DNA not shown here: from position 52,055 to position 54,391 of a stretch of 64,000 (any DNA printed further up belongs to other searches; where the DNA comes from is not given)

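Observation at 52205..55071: Large fusion enzyme (sugar-phosphate isomerase-type TIM barrel + class-I-aldolase-like barrel) with adjacent DeoR regulator and aminotransferase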

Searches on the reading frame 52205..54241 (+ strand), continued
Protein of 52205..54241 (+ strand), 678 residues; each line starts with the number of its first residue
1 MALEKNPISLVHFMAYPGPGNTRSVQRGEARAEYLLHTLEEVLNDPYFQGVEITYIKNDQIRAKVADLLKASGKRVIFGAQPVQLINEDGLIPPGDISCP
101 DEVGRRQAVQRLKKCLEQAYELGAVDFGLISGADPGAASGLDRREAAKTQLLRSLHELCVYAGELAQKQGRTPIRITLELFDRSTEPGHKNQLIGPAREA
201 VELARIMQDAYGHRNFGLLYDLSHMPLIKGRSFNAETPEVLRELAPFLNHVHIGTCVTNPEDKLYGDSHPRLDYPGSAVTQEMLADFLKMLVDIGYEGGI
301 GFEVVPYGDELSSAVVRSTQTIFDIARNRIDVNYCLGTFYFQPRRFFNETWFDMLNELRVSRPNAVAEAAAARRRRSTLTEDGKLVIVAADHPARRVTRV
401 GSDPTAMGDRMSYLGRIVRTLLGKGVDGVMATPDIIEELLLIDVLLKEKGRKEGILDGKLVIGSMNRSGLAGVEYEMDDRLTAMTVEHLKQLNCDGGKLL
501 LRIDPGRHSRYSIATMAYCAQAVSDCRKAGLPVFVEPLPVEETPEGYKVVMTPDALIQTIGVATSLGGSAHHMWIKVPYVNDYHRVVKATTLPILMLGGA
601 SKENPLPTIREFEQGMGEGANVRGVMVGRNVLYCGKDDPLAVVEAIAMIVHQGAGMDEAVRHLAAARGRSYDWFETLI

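Call 46: search_protein_families(library=pfam, proteins=[L046:2451-3545:+, L074:5189-6637:-, L029:13128-14447:+, L029:12387-12980:+, L036:14631-16166:-, L043:11091-12401:+, L069:3030-4373:+], max_evalue=0.01)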
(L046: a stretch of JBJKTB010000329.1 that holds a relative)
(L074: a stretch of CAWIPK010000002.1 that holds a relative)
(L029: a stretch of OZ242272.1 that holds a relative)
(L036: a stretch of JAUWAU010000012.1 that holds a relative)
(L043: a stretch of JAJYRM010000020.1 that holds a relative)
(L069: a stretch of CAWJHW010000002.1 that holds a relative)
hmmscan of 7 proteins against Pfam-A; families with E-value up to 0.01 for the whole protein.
L046:2451-3545:+ (364 aa): 1 family
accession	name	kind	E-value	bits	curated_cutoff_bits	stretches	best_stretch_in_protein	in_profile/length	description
PF01263.26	Aldose_epim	-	9.4e-92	308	27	1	33-360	4-299/299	Aldose 1-epimerase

L074:5189-6637:- (482 aa): 2 families
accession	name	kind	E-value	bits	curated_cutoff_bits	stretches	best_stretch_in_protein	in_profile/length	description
PF09861.14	Lar_N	-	3.1e-37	128.2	23.3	1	8-215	1-196/204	Lactate racemase N-terminal domain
PF04015.17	DUF362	-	0.009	16.5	24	0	91-202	26-128/200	Domain of unknown function (DUF362)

L029:13128-14447:+ (439 aa): 1 family
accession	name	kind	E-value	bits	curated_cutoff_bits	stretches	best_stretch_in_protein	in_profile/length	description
PF00709.27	Adenylsucc_synt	-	8.2e-171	568.8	27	1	11-428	1-415/416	Adenylosuccinate synthetase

L029:12387-12980:+ (197 aa): 2 families
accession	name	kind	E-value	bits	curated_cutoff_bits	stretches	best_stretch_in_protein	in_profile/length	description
PF02600.21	DsbB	-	3.6e-12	47.4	22.1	1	54-178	4-147/148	Disulfide bond formation protein DsbB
PF18920.5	DUF5671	-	0.0081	16.5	28.4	1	11-70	46-105/132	Domain of unknown function (DUF5671)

L036:14631-16166:- (511 aa): 3 families
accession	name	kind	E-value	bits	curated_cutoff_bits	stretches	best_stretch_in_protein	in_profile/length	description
PF00884.28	Sulfatase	-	3.2e-64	217.6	25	1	94-400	1-296/301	Sulfatase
PF16347.10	SGSH_C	-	2.5e-08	34.7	29.3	1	360-478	8-135/154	N-sulphoglucosamine sulphohydrolase, C-terminal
PF14707.11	Sulfatase_C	-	0.00031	21.7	30.9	1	456-498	53-98/127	C-terminal region of aryl-sulfatase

L043:11091-12401:+ (436 aa): 4 families
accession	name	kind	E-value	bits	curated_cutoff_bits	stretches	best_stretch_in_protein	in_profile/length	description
PF13715.12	CarbopepD_reg_2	-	6.2e-21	74.7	32.2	1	48-135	1-88/88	CarboxypepD_reg-like domain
PF13620.12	CarboxypepD_reg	-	1.5e-17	64.1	32.3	1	48-124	2-82/82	Carboxypeptidase regulatory-like domain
PF07715.20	Plug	-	4.9e-15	56.4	23.9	1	151-253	4-106/107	TonB-dependent Receptor Plug Domain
PF08308.17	PEGA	-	2.5e-05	24.5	20.8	1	62-124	11-68/71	PEGA domain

L069:3030-4373:+ (447 aa): 2 families
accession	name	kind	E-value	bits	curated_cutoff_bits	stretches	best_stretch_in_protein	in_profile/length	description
PF01547.30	SBP_bac_1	-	8.5e-38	131.5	26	1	56-353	9-305/307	Bacterial extracellular solute-binding protein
PF13416.11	SBP_bac_8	-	2.4e-26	93.6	27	1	61-375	3-270/279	Bacterial extracellular solute-binding protein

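Call 51: search_protein_families(library=ncbifam, proteins=[L008:12214-13131:+, L027:7932-8870:+, L032:574-1572:+, L014:6171-7151:+, L008:13188-14177:+], max_evalue=0.001)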
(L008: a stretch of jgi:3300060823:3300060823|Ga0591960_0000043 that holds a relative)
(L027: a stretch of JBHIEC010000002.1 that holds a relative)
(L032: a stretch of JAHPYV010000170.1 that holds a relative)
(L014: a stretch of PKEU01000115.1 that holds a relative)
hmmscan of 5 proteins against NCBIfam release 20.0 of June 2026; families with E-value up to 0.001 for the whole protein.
L008:12214-13131:+ (305 aa): 3 families
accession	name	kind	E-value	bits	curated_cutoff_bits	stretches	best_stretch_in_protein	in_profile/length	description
NF041099.2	keto_glucon_epim_IolO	equivalog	1.8e-11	43.9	300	1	53-222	48-213/269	5-keto-L-gluconate epimerase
NF007360.0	PRK09856.1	equivalog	0.0002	21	305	1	57-221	51-209/276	fructoselysine 3-epimerase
NF051856.1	PsicseEpim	equivalog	0.0009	19.1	300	0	90-223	80-213/287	D-psicose 3-epimerase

L027:7932-8870:+ (312 aa): 3 families
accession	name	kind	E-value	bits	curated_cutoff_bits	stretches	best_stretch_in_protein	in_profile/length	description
NF041099.2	keto_glucon_epim_IolO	equivalog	8.7e-09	35.1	300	1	42-226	35-216/269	5-keto-L-gluconate epimerase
NF007360.0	PRK09856.1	equivalog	1.1e-05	25.1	305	1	89-223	81-210/276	fructoselysine 3-epimerase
NF051856.1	PsicseEpim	equivalog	4.3e-05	23.5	300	1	81-228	70-218/287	D-psicose 3-epimerase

L032:574-1572:+ (332 aa): 24 families
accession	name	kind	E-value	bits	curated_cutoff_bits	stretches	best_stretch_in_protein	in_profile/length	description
NF009714.1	PRK13243.1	equivalog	2.7e-135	451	455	1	3-329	4-332/332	glyoxylate reductase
NF011938.0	PRK15409.1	equivalog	3e-90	302.5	492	1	5-324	6-323/324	glyoxylate/hydroxypyruvate reductase GhrB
TIGR01327.1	PGDH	equivalog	2.4e-86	290.6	454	1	3-320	1-311/525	phosphoglycerate dehydrogenase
NF005069.0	PRK06487.1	equivalog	7.2e-60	202.7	448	1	57-313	59-314/320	2-hydroxyacid dehydrogenase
NF006263.0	PRK08410.1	equivalog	9.4e-57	192.7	389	1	56-306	52-303/311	D-2-hydroxyacid dehydrogenase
NF008759.0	PRK11790.1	equivalog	1.8e-55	188.3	404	1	3-301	13-308/410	phosphoglycerate dehydrogenase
NF005387.0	PRK06932.1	equivalog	6.6e-49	166.6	492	1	60-298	58-298/314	2-hydroxyacid dehydrogenase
NF041369.1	Dhydh_Halo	equivalog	4.4e-48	164.1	400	1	68-306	56-291/305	D-2-hydroxyacid dehydrogenase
NF005750.0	PRK07574.1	equivalog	3.5e-43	148.1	329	1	34-298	79-345/386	NAD-dependent formate dehydrogenase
NF000492.1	vanH_gen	exception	3.2e-41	141.4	540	1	68-266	67-254/312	D-lactate dehydrogenase VanH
NF005027.0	PRK06436.1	equivalog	9.7e-39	133.3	261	1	64-322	46-291/303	2-hydroxyacid dehydrogenase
NF001309.0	PRK00257.1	equivalog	5.1e-38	131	434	2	139-311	108-279/379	4-phosphoerythronate dehydrogenase PdxB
NF000004.1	vanH-D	exception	1e-34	120.2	550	1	63-266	70-260/323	D-lactate dehydrogenase VanH-D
NF000371.1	vanH_Agroup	exception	9.6e-33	113.7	700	1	68-267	72-260/322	VanH-A/VanH-Pt family D-lactate dehydrogenase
NF000112.1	vanH-Amyco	exception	7.8e-32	110.9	625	1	31-266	58-283/348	VanH-AOV family D-lactate dehydrogenase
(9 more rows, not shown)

L014:6171-7151:+ (326 aa): 25 families
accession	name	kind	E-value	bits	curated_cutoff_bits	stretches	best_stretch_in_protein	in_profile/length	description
NF009714.1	PRK13243.1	equivalog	9.9e-127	422.8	455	1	5-326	4-328/332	glyoxylate reductase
NF011938.0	PRK15409.1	equivalog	1.6e-84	283.7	492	1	12-325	11-323/324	glyoxylate/hydroxypyruvate reductase GhrB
TIGR01327.1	PGDH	equivalog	4.5e-81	273.2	454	1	5-322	1-312/525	phosphoglycerate dehydrogenase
NF005069.0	PRK06487.1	equivalog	2.4e-58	197.7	448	1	36-315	37-315/320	2-hydroxyacid dehydrogenase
NF008759.0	PRK11790.1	equivalog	1.9e-55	188.2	404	1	17-321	25-327/410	phosphoglycerate dehydrogenase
NF006263.0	PRK08410.1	equivalog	1.4e-50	172.5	389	1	36-314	31-310/311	D-2-hydroxyacid dehydrogenase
NF041369.1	Dhydh_Halo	equivalog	3.4e-49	167.7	400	1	69-311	55-295/305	D-2-hydroxyacid dehydrogenase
NF005387.0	PRK06932.1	equivalog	1.3e-48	165.7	492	1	37-307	34-306/314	2-hydroxyacid dehydrogenase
NF000492.1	vanH_gen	exception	3.2e-43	148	540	1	69-272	66-258/312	D-lactate dehydrogenase VanH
NF005750.0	PRK07574.1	equivalog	1.5e-40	139.5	329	1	59-307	104-353/386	NAD-dependent formate dehydrogenase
NF001309.0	PRK00257.1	equivalog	3.5e-40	138.1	434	2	143-318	111-285/379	4-phosphoerythronate dehydrogenase PdxB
NF000128.1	vanH-Sc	exception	4.8e-38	131.1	650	1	71-269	88-275/337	D-lactate dehydrogenase VanH-Sc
NF005027.0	PRK06436.1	equivalog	7.9e-38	130.3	261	1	69-322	49-290/303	2-hydroxyacid dehydrogenase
NF000151.1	vanH-Ac1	exception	9.5e-35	120.5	750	1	70-269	103-291/351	D-lactate dehydrogenase VanH-Ac1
NF000112.1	vanH-Amyco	exception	4.1e-34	118.4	625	1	68-269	94-284/348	VanH-AOV family D-lactate dehydrogenase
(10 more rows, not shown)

L008:13188-14177:+ (329 aa): 22 families
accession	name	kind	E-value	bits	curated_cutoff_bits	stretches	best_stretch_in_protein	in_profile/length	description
NF009714.1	PRK13243.1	equivalog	4e-129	430.7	455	1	3-327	2-330/332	glyoxylate reductase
TIGR01327.1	PGDH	equivalog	1.4e-84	284.8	454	1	5-322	1-313/525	phosphoglycerate dehydrogenase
NF011938.0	PRK15409.1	equivalog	1.7e-76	257.3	492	1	3-323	2-322/324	glyoxylate/hydroxypyruvate reductase GhrB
NF005069.0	PRK06487.1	equivalog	1.9e-55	188.2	448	1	36-319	38-319/320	2-hydroxyacid dehydrogenase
NF008759.0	PRK11790.1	equivalog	1.2e-54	185.6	404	1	3-311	11-318/410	phosphoglycerate dehydrogenase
NF006263.0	PRK08410.1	equivalog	1.9e-52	178.6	389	1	36-305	32-302/311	D-2-hydroxyacid dehydrogenase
NF000492.1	vanH_gen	exception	1e-44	152.9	540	1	68-271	66-258/312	D-lactate dehydrogenase VanH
NF041369.1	Dhydh_Halo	equivalog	4.6e-44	150.9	400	1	72-319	59-304/305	D-2-hydroxyacid dehydrogenase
NF005387.0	PRK06932.1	equivalog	5.1e-44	150.5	492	1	36-291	34-291/314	2-hydroxyacid dehydrogenase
NF005750.0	PRK07574.1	equivalog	2.2e-39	135.6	329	1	62-300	108-347/386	NAD-dependent formate dehydrogenase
NF000371.1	vanH_Agroup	exception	2.7e-37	128.7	700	1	69-271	72-263/322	VanH-A/VanH-Pt family D-lactate dehydrogenase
NF001309.0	PRK00257.1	equivalog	3.4e-37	128.3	434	1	142-318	111-286/379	4-phosphoerythronate dehydrogenase PdxB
NF000151.1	vanH-Ac1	exception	2.8e-36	125.5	750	1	67-269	101-292/351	D-lactate dehydrogenase VanH-Ac1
NF000112.1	vanH-Amyco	exception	6.1e-36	124.4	625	1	65-269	92-285/348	VanH-AOV family D-lactate dehydrogenase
NF000004.1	vanH-D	exception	8.8e-35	120.4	550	1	69-269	73-262/323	D-lactate dehydrogenase VanH-D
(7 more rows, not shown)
